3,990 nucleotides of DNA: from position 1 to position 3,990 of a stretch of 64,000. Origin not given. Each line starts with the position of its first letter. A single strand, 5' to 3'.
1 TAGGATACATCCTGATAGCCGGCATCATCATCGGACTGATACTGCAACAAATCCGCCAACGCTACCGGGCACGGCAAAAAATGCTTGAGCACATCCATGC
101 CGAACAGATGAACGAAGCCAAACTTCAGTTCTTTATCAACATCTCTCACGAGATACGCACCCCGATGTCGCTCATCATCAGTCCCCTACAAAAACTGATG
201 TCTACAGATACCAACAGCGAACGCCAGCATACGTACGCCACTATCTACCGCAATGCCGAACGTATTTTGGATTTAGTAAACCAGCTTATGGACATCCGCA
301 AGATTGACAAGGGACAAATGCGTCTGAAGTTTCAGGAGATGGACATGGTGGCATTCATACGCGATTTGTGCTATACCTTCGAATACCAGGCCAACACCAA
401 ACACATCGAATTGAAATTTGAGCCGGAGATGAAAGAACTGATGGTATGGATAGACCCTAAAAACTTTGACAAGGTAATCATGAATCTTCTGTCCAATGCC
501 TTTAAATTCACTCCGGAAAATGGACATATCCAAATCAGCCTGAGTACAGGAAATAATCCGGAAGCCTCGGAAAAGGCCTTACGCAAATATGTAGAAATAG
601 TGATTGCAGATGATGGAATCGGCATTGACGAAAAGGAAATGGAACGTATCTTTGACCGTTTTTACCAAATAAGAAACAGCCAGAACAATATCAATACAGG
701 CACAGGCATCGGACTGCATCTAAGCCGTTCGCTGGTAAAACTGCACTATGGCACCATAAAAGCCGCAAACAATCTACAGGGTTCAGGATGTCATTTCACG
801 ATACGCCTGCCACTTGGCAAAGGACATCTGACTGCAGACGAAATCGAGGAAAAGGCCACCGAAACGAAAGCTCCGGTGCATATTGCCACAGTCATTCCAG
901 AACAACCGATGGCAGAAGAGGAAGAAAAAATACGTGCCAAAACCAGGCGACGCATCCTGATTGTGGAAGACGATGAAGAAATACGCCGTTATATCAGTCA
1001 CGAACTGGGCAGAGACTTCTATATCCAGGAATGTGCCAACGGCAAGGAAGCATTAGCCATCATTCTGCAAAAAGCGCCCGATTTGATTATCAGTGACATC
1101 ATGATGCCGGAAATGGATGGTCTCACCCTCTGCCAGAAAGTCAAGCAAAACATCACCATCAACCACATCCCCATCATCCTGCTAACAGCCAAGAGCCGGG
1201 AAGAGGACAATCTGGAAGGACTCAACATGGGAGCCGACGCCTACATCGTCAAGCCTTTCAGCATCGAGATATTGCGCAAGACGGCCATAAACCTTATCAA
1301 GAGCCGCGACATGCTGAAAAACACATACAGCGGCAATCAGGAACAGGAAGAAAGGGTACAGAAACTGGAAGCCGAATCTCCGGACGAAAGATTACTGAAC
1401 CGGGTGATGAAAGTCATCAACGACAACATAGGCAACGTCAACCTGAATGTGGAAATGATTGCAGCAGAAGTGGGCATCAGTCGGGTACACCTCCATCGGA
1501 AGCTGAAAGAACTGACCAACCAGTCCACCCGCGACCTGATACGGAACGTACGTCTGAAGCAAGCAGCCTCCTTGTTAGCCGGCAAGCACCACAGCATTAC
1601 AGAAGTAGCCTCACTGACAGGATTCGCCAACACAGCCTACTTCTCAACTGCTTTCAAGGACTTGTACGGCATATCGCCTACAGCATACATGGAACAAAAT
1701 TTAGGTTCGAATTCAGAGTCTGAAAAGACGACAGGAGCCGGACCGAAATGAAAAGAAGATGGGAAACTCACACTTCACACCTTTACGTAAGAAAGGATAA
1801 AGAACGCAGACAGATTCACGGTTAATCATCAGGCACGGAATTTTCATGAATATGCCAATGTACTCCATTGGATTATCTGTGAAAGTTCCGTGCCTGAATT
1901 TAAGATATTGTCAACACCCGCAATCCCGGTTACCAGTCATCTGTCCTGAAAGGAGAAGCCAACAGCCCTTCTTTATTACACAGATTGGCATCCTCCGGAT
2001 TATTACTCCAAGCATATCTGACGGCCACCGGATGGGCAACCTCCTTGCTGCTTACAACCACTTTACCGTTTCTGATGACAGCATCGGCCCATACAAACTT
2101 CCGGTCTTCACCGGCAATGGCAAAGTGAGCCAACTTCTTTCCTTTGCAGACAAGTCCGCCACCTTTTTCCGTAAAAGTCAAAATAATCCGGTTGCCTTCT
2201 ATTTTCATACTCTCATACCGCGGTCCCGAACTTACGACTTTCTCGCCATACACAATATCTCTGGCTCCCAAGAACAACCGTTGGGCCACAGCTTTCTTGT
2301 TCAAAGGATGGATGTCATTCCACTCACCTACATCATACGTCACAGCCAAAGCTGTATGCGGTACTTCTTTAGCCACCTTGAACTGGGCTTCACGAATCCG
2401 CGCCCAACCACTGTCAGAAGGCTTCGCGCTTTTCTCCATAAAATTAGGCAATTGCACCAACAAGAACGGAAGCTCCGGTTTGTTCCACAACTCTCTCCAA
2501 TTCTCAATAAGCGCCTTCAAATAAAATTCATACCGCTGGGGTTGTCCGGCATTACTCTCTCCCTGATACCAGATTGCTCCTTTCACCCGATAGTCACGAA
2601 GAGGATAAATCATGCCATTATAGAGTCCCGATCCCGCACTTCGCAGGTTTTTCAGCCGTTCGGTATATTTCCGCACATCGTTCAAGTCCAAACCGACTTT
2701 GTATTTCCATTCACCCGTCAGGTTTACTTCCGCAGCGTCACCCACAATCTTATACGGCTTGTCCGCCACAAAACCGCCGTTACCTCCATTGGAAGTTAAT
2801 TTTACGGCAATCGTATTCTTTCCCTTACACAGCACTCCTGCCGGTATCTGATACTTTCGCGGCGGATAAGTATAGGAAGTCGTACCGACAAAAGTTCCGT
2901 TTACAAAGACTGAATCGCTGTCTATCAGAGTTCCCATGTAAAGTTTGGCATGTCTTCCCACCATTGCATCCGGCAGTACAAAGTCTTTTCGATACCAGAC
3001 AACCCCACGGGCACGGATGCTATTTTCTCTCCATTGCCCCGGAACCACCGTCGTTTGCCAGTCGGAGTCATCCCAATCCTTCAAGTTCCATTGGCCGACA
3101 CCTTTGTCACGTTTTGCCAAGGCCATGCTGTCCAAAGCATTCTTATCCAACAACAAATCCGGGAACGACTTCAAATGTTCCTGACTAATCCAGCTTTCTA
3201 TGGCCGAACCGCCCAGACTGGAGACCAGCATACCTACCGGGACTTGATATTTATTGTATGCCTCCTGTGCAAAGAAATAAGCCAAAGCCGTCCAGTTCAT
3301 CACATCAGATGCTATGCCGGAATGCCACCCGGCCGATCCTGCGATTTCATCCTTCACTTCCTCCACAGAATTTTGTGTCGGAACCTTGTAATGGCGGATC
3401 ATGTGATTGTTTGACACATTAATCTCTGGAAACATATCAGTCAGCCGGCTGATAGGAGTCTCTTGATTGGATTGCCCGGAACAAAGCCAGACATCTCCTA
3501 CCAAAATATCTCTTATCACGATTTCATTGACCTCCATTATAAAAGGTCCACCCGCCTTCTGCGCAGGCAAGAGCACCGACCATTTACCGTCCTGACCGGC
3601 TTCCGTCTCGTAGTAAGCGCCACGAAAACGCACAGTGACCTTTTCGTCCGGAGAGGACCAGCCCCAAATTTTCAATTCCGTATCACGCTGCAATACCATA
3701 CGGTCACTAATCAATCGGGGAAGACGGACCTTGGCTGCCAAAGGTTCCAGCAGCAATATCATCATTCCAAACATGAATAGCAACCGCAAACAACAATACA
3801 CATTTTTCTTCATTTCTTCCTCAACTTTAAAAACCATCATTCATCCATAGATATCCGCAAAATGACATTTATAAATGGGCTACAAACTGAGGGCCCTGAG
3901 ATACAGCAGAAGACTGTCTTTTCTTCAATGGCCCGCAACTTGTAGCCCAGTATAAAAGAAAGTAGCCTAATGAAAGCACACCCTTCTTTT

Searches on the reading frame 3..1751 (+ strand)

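Call 6: search_protein_families(library=pfam, proteins=[window:3-1751:+], max_evalue=0.00001)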
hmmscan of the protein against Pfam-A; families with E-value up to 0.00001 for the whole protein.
window:3-1751:+ (582 aa): 5 families
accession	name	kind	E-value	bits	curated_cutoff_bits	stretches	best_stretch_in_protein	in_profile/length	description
PF00072.30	Response_reg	-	3.2e-27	95.3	30.2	1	318-426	1-108/111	Response regulator receiver domain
PF02518.31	HATPase_c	-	3.1e-24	86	26.4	1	151-272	2-110/111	Histidine kinase-, DNA gyrase B-, and HSP90-like ATPase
PF12833.13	HTH_18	-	1e-20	74.2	33.6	1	486-564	1-79/80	Helix-turn-helix domain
PF00512.31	HisKA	-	1.2e-12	48.2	26.9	1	39-104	1-66/66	His Kinase A (phospho-acceptor) domain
PF00165.29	HTH_AraC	-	3.9e-12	46.4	26.6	1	531-563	10-41/42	Bacterial regulatory helix-turn-helix proteins, AraC family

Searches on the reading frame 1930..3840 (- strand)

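Call 6: search_protein_families(library=pfam, proteins=[window:1930-3840:-], max_evalue=0.00001)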
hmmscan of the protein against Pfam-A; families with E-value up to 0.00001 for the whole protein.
window:1930-3840:- (636 aa): 2 families
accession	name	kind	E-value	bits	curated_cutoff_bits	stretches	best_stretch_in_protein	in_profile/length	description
PF03629.24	SASA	-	3.9e-18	66.3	24.8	1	403-509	101-204/226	Carbohydrate esterase, sialic acid-specific acetylesterase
PF02837.24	Glyco_hydro_2_N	-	2e-08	34.8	28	1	260-364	45-148/169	Glycosyl hydrolases family 2, sugar binding domain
